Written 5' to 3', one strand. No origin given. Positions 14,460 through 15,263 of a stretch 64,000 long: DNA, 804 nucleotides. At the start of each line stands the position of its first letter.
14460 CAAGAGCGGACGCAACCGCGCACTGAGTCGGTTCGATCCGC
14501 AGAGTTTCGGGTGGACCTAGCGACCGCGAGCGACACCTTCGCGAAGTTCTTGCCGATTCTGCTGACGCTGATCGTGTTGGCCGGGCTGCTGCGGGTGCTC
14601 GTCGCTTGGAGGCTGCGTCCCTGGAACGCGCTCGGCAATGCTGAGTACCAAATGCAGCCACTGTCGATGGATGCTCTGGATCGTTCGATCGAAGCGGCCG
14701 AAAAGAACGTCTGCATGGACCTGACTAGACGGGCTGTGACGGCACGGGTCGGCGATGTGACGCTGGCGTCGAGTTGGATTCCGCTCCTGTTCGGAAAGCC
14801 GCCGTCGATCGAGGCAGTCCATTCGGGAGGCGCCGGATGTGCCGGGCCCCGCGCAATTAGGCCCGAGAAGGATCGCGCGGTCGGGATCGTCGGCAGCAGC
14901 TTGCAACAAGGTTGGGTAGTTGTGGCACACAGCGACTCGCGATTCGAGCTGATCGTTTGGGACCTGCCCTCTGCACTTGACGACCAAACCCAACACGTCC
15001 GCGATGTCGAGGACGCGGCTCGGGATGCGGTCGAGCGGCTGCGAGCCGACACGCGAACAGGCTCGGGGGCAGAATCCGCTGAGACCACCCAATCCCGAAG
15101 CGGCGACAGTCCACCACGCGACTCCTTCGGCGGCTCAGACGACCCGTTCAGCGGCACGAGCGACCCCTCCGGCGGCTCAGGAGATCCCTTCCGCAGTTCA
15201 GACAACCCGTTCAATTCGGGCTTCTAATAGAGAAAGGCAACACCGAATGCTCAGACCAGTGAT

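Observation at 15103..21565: Shared acidic DPF/GFF short linear motifs in the cytosolic tails of two different membrane proteins of the operon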

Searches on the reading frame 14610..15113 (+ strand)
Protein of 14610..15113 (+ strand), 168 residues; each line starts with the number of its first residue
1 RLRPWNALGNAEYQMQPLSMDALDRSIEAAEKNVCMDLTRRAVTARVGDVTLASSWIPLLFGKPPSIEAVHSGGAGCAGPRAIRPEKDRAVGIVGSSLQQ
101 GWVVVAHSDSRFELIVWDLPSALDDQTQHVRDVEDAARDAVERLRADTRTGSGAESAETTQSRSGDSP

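Call 64: search_protein_representatives(protein=window:14610-15113:+)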
Query: 168 residues. Proteins with E-value up to 0.001 (for the whole library): 33; up to 1e-10: 16; up to 1e-30: 1. The best 33 are listed.
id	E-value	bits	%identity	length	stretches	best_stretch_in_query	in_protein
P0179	1.4e-103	360.0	100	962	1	1-168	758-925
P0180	2.0e-28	115.7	41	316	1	1-160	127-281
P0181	5.4e-23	98.0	40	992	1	1-166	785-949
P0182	2.4e-22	95.9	43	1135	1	1-158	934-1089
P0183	6.8e-21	91.2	39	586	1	2-159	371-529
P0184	1.3e-20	90.3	32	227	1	1-165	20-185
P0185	2.1e-20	89.6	39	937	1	2-157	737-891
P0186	6.8e-20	88.0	37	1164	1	1-151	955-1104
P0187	4.8e-19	85.2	42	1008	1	1-146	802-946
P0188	1.7e-18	83.4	35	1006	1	1-163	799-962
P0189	3.6e-18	82.4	40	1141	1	1-153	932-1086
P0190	2.3e-17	79.7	40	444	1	1-166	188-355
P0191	3.0e-17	79.4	37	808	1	1-156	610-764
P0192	9.5e-14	68.0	42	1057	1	1-139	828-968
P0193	4.6e-13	65.7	39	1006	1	1-145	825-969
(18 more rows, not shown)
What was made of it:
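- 12339..15227 (+): Gene B: type-I membrane protein of 962 aa. It has an N-terminal signal or anchor segment, then an extracytoplasmic vWA domain (aa 52-169, MIDAS motif DASGS). One TM segment follows (aa ~735-757, nt 14541-14609), then a cytosolic beta-rich domain (aa 758-925, nt 14610-15113) and a disordered tail. Call 64 finds the cytosolic domain in 33 cluster representatives.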
